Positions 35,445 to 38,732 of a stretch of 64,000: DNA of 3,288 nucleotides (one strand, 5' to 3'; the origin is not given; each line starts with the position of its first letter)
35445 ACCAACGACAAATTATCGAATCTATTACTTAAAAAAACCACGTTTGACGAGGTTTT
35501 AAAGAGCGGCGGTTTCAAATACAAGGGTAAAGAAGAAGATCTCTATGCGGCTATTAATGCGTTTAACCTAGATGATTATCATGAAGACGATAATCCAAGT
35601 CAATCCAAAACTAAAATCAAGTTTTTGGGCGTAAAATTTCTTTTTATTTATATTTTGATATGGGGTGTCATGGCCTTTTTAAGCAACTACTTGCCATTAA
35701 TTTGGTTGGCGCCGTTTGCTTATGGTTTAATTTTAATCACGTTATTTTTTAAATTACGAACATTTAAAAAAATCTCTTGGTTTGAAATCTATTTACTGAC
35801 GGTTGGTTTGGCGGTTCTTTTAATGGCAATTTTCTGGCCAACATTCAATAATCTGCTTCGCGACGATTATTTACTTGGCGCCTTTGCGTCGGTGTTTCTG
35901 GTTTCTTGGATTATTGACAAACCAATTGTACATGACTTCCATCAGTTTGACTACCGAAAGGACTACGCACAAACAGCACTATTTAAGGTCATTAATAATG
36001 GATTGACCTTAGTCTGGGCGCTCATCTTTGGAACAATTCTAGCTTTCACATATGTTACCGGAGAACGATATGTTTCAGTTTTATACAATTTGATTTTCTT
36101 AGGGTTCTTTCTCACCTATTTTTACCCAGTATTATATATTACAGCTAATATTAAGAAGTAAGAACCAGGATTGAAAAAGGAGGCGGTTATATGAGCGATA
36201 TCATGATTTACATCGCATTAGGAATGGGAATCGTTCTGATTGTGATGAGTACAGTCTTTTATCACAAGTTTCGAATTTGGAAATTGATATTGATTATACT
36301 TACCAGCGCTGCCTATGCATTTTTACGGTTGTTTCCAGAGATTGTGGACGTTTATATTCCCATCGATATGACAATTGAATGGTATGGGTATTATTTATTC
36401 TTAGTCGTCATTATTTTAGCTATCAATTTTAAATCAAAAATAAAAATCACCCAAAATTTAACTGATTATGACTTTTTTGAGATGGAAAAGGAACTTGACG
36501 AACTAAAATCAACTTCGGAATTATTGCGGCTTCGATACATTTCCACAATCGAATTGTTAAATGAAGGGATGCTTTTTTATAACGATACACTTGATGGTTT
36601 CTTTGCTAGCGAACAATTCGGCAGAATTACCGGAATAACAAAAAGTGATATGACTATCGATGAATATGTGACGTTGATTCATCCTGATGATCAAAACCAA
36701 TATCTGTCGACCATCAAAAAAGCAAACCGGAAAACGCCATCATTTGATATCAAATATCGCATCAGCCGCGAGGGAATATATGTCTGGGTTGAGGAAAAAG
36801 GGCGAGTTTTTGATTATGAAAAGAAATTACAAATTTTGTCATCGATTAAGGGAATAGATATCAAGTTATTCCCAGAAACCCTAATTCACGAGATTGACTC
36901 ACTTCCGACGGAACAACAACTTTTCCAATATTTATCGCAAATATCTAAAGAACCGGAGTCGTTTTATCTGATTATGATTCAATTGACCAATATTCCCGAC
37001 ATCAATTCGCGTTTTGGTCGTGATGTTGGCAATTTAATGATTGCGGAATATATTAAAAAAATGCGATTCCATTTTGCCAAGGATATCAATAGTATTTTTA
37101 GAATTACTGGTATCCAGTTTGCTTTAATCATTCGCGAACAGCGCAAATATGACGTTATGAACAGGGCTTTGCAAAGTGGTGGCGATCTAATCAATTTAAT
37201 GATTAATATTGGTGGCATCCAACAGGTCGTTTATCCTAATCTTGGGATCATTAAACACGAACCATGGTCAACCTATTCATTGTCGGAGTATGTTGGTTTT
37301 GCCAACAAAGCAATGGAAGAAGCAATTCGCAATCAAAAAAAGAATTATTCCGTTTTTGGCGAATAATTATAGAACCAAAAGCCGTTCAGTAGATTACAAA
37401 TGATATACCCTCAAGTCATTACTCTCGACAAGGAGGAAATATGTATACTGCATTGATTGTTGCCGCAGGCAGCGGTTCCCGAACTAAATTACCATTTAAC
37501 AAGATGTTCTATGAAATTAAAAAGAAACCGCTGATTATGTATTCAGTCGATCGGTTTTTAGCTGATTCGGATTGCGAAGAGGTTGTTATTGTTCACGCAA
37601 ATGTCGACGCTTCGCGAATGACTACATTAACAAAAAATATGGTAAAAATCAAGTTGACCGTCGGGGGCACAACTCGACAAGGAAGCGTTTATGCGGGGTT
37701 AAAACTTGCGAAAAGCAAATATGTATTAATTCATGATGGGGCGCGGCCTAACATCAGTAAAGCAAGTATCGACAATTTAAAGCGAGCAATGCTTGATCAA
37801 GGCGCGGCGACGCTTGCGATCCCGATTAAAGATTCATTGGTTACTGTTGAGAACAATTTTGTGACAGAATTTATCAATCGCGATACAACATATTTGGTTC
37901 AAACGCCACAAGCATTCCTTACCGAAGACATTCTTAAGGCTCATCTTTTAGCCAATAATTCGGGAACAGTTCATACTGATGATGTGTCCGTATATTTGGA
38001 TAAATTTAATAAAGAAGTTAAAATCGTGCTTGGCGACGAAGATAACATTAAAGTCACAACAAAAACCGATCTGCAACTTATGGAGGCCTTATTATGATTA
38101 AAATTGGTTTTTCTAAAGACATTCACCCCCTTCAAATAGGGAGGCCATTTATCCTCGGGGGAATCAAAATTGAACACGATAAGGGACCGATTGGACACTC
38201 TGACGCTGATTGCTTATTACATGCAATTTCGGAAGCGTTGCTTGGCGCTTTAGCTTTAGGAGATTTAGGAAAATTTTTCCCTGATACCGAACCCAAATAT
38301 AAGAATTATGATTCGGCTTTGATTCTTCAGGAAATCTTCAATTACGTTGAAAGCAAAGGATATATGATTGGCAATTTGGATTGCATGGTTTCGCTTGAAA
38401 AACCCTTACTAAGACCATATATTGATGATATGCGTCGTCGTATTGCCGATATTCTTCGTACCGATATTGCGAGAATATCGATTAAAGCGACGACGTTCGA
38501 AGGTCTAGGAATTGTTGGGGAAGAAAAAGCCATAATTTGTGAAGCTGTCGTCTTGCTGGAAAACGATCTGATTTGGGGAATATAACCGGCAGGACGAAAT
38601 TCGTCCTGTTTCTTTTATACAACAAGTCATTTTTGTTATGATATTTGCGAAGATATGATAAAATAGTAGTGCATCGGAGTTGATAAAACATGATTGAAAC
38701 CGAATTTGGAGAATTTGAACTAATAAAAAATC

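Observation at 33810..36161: Novel domain architecture: FAD-dependent oxidoreductase + SCP2 lipid-carrier domain + polytopic membrane domain in one 786-aa protein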

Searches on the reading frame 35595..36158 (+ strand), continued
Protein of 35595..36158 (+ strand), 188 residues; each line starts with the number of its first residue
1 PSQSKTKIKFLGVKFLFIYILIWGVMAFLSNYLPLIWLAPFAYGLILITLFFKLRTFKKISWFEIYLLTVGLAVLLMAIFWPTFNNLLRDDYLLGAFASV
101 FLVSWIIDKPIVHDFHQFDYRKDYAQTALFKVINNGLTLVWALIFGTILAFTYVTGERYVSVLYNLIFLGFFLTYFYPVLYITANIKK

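Call 62: search_protein_families(library=pfam, alignment_id=A2, max_evalue=5)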
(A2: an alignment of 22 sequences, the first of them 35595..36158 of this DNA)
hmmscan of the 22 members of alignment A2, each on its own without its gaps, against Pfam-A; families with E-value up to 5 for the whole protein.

A. member 1, window:35595-36158:+ (188 aa): 3 families
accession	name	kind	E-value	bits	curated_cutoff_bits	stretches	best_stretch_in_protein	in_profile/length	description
PF24961.1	NfeD_membrane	-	0.088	13.3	26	1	20-152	6-116/119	NfeD integral membrane domain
PF04284.18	DUF441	-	0.13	12.7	26.5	1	45-100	24-77/139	Protein of unknown function (DUF441)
PF03142.21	Chitin_synth_2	-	1.7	7.6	27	1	13-77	413-476/527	Chitin synthase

B. families by the number of members that match (of 22 scanned): 21 families
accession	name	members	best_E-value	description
PF03779.20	SPW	2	0.031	SPW repeat domain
PF01040.23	UbiA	2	0.071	UbiA prenyltransferase family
PF11127.14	YgaP-like_TM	1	0.0027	Inner membrane protein YgaP-like, transmembrane domain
PF14360.12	PAP2_C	1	0.015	PAP2 superfamily C-terminal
PF16039.10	DUF4791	1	0.024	Domain of unknown function (DUF4791)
PF11188.13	DUF2975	1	0.05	Protein of unknown function (DUF2975)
PF13398.12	Peptidase_M50B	1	0.083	Peptidase M50B-like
PF24961.1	NfeD_membrane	1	0.088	NfeD integral membrane domain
PF04531.18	Phage_holin_1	1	0.11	Bacteriophage holin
PF04284.18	DUF441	1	0.13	Protein of unknown function (DUF441)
PF11174.13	DUF2970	1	0.15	Protein of unknown function (DUF2970)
PF12650.12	DUF3784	1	0.18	Domain of unknown function (DUF3784)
PF18160.6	SLATT_5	1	0.23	SMODS and SLOG-associating 2TM effector domain family 5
PF21673.2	CCDC93_N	1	0.26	CCDC93 protein N-terminal domain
PF22954.2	DUF7027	1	0.29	Domain of unknown function (DUF7027)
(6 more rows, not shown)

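Call 70: find_homologous_proteins(query=A4, max_evalue=1e-10)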
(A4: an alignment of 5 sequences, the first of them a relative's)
Query A4 (5 sequences) (770 aa, profile of the alignment): 55 proteins with E <= 1e-10 among 8000 candidates.
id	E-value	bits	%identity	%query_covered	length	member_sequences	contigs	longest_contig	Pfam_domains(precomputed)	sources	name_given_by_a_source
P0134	0.0e+0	1172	100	100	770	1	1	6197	-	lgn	-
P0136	0.0e+0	1147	40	100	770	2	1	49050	-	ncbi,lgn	-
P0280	0.0e+0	1095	89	100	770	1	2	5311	-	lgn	-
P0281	0.0e+0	1089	86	100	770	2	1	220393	-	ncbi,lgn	ncbi:MAG: hypothetical protein ACLFRI_00740 [Candidatus Izemoplasmataceae bacterium]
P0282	0.0e+0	1077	85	100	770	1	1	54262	-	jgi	jgi:hypothetical protein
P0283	1.1e-287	975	69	100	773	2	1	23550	-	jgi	jgi:hypothetical protein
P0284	9.3e-268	909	42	100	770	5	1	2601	-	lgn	-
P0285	1.7e-267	908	39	100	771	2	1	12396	-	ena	-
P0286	1.1e-221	757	37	99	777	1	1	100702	-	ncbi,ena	-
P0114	2.5e-219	749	38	99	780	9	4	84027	-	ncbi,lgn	-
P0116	2.7e-216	739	37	99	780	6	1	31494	-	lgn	-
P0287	5.5e-215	735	35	99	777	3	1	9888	-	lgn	-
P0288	2.0e-214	733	38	100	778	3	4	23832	-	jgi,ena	-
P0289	5.7e-214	731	36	99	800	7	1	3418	PF01266.31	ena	-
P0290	1.6e-213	730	36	100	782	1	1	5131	PF01266.31,PF13450.13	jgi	jgi:prolycopene isomerase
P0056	2.4e-144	501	27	100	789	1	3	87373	PF14864.12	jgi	-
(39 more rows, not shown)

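Call 81: fold_search(model_id=the predicted structure, library=pdb)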
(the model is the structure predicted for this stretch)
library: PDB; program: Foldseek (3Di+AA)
matches with E <= 10: 4; with E <= 0.001: 0
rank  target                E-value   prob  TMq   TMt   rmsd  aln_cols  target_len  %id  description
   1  8ka6_A                6.6e+00  0.13  0.27  0.34  10.3       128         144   10  De novo design protein -NA7 (released 2024-08-07)
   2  7drk_B                6.6e+00  0.06  0.25  0.25  13.6       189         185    8  Crystal structure of phosphatidylglycerol phosphate synthase in complex with cytidine diphosphate-diacylglycerol (released 2021-12-08)
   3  7uw9_h                7.6e+00  0.04  0.21  0.24  14.8       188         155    9  Citrus V-ATPase State 1, H in contact with subunit a (released 2022-07-06)
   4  7zli_A                8.3e+00  0.03  0.19  0.07  17.0       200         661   14  Cryo-EM structure of C-mannosyltransferase CeDPY19, in complex with Dol25-P-Man and bound to CMT2-Fab and anti-Fab nan (released 2023-01-11)
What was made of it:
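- On Any described membrane-domain family for residues 605-783: Foldseek gives nothing at E up to 0.001 (call 81).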

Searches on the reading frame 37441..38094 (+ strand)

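Call 3: search_protein_families(library=pfam, proteins=[window:37441-38094:+], max_evalue=1)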
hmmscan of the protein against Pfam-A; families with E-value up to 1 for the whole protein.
window:37441-38094:+ (218 aa): 3 families
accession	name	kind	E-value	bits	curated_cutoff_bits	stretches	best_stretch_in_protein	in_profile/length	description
PF01128.25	IspD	-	3.1e-54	184.5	27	1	4-218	3-219/221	2-C-methyl-D-erythritol 4-phosphate cytidylyltransferase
PF12804.13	NTP_transf_3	-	7.2e-09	36.5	27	1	4-127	1-121/160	MobA-like NTP transferase domain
PF00483.29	NTP_transferase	-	0.12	12.4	21.2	1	4-73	2-74/245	Nucleotidyl transferase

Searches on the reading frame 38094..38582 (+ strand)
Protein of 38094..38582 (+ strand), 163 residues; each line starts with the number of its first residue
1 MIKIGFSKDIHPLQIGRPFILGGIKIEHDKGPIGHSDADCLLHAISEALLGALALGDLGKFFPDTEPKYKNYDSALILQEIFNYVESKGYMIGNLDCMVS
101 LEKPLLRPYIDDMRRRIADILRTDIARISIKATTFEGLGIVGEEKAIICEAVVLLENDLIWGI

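Call 3: search_protein_families(library=pfam, proteins=[window:38094-38582:+], max_evalue=1)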
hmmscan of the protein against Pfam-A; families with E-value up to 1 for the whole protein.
window:38094-38582:+ (163 aa): 1 family
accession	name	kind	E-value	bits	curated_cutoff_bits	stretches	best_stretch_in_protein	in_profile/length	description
PF02542.21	YgbB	-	2.8e-57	193.8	26.7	1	2-155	1-154/155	YgbB family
